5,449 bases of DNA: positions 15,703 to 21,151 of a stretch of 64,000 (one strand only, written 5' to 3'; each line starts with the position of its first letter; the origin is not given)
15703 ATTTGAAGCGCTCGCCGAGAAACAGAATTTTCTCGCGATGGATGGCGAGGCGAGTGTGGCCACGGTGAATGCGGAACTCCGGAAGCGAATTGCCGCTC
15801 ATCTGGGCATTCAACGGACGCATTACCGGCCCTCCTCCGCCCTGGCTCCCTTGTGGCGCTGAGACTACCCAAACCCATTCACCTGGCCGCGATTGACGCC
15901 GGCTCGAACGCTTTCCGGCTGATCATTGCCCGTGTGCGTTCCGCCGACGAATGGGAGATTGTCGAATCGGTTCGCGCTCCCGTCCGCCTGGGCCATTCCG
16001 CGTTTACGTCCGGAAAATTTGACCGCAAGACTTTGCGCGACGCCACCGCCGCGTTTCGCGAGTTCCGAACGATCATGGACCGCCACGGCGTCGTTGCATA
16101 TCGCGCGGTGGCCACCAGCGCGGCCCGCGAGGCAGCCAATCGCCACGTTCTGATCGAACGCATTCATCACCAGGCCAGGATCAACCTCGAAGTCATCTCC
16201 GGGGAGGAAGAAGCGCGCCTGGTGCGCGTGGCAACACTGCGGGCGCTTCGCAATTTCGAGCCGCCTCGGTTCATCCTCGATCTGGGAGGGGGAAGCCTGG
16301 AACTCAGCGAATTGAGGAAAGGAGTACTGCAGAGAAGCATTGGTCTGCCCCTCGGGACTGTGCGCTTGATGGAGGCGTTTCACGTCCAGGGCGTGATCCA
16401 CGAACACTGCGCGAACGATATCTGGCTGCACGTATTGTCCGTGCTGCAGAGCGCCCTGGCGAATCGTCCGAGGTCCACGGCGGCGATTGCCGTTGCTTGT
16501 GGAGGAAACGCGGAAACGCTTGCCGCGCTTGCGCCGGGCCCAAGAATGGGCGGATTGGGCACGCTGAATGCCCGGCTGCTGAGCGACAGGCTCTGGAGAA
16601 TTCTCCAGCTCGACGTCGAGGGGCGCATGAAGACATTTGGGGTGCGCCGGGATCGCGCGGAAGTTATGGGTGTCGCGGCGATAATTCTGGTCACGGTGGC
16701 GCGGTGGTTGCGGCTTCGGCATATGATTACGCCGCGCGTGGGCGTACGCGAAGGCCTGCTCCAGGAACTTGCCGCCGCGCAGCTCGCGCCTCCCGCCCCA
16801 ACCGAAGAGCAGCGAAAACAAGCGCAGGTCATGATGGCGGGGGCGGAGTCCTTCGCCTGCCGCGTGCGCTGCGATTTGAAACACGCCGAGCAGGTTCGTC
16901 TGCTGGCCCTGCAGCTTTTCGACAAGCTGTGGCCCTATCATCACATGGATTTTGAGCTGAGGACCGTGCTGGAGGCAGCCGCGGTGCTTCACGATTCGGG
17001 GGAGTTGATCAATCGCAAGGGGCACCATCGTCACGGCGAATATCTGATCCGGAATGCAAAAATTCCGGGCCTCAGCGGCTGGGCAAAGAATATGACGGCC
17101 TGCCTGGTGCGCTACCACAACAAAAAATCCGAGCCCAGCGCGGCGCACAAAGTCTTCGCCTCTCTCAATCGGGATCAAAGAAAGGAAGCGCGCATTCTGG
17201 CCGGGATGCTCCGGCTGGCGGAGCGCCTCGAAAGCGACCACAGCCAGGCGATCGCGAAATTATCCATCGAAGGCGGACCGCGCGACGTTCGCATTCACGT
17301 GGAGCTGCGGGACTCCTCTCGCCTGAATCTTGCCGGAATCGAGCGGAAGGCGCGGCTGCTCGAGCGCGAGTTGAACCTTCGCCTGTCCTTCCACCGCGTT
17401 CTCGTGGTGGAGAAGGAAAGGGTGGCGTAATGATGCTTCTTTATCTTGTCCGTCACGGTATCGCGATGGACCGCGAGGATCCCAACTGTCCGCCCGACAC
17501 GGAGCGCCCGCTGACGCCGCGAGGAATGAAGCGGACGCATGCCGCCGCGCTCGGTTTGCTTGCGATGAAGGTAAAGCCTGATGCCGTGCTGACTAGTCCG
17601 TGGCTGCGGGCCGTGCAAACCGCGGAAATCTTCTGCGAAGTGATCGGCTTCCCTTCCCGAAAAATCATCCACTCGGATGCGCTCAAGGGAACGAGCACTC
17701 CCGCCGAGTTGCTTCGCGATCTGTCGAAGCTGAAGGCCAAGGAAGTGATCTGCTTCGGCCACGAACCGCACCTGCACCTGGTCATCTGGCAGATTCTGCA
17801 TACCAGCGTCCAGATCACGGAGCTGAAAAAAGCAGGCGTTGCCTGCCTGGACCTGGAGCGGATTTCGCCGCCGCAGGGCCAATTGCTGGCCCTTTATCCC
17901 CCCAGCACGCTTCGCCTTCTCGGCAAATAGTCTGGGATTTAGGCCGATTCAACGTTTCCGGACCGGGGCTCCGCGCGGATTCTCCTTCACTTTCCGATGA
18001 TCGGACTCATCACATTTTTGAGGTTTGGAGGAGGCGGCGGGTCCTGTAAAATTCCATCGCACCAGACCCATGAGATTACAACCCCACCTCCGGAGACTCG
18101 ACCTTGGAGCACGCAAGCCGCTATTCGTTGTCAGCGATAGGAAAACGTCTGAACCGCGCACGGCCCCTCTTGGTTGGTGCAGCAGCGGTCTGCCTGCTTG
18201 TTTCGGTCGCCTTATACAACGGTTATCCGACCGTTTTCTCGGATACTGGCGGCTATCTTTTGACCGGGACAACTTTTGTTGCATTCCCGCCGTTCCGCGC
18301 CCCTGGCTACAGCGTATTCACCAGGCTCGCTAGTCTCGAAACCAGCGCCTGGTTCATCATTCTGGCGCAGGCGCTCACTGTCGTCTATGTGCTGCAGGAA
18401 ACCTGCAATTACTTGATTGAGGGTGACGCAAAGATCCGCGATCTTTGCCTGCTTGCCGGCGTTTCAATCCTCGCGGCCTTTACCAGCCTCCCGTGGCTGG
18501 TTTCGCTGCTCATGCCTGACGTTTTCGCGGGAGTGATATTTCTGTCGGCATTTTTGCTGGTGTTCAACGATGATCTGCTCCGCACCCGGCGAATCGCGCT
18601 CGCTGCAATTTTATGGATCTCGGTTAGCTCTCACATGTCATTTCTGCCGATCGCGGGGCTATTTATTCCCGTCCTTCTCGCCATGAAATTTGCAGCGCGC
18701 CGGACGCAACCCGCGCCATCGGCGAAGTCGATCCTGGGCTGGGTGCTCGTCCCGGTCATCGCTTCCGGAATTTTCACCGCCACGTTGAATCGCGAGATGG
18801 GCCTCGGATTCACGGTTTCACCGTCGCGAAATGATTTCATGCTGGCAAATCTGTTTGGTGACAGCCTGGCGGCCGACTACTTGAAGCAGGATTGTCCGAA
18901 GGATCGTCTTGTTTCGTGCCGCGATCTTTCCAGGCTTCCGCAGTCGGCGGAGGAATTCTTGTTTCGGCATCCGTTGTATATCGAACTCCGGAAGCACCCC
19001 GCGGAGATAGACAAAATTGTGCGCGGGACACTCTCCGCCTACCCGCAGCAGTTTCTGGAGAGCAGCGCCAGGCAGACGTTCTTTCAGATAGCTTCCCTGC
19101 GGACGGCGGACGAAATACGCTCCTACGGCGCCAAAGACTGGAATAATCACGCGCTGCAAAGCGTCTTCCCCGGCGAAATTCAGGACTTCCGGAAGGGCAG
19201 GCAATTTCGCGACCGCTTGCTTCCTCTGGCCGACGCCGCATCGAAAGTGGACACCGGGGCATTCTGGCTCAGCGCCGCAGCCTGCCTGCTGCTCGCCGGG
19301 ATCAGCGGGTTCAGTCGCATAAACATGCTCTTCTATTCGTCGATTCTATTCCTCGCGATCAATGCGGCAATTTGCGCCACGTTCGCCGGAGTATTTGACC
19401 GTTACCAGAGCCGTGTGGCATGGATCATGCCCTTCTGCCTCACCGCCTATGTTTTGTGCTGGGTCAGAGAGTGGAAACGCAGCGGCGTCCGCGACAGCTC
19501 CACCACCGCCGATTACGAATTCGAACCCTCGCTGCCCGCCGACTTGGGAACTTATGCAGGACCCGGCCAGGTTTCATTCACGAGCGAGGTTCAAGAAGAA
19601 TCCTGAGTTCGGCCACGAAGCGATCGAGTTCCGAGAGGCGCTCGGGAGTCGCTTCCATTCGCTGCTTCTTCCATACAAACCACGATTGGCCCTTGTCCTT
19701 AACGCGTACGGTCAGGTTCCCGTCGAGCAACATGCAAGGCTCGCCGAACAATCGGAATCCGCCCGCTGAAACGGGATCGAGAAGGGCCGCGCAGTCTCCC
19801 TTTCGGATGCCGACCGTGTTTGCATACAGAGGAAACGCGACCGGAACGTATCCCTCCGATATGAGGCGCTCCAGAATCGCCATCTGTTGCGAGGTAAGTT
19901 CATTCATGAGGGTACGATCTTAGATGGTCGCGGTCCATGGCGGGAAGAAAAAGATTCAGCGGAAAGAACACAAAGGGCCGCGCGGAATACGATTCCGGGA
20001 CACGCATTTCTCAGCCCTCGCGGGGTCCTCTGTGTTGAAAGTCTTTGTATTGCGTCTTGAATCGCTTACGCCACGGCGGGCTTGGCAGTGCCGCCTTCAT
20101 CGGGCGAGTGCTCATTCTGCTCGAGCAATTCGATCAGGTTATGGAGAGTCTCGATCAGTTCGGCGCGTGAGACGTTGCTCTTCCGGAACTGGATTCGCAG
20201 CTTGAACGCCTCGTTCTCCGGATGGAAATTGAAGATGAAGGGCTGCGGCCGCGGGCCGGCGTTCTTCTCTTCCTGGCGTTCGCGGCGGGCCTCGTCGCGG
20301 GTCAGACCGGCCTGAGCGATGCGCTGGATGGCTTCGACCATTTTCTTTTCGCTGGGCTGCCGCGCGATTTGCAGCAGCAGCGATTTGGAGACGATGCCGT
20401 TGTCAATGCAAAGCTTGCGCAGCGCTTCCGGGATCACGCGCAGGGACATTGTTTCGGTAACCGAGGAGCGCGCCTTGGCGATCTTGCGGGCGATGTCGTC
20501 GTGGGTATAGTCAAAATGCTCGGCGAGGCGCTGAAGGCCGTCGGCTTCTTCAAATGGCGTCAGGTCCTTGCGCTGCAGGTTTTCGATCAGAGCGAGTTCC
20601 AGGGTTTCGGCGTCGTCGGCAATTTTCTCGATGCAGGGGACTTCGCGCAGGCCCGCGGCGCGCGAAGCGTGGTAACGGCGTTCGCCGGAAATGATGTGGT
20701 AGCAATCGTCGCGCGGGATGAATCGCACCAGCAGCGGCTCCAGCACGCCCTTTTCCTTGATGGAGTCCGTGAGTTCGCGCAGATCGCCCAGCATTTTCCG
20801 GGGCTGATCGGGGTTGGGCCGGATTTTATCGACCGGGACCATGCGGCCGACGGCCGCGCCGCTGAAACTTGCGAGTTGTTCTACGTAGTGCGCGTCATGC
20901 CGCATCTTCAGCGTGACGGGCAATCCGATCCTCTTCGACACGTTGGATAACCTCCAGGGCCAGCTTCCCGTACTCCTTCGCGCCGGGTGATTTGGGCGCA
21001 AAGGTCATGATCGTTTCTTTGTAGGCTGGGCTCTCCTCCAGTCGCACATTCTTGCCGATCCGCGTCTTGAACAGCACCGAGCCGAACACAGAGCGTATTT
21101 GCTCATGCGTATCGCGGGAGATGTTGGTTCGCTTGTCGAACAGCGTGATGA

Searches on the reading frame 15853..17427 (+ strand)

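Call 44: search_protein_families(library=pfam, proteins=[window:15853-17427:+], max_evalue=0.001)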
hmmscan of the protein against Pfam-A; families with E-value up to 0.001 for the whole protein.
window:15853-17427:+ (525 aa): 3 families
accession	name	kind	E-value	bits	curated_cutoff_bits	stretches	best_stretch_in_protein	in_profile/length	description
PF02541.22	Ppx-GppA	-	1.1e-37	130.5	27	1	25-306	2-281/285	Ppx/GppA phosphatase family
PF21447.3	Ppx-GppA_III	-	1.2e-24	87.6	27.3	1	330-480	5-153/177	Ppx/GppA phosphatase, domain III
PF01966.28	HD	-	4.5e-05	24.2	22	1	343-450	3-108/116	HD domain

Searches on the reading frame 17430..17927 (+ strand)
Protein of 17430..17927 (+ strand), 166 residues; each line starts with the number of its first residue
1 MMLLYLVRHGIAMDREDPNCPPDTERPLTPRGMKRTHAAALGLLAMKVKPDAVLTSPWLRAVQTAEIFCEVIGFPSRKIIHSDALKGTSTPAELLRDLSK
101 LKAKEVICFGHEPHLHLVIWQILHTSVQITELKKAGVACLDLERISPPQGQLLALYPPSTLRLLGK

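Call 44: search_protein_families(library=pfam, proteins=[window:17430-17927:+], max_evalue=0.001)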
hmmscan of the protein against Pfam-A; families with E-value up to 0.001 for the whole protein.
window:17430-17927:+ (166 aa): 1 family
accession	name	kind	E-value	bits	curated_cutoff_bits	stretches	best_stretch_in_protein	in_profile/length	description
PF00300.27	His_Phos_1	-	5.6e-11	42.9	21.7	1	4-81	1-73/194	Histidine phosphatase superfamily (branch 1)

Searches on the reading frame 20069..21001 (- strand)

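Call 44: search_protein_families(library=pfam, proteins=[window:20069-21001:-], max_evalue=0.001)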
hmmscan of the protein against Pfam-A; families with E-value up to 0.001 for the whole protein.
window:20069-21001:- (311 aa): 2 families
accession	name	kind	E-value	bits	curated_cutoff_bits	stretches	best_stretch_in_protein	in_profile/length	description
PF02195.25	ParB_N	-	1.4e-25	89.6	26.3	1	53-143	4-95/95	ParB N-terminal domain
PF17762.8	HTH_ParB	-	1.4e-13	51.3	22.6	1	145-244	1-99/102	ParB HTH domain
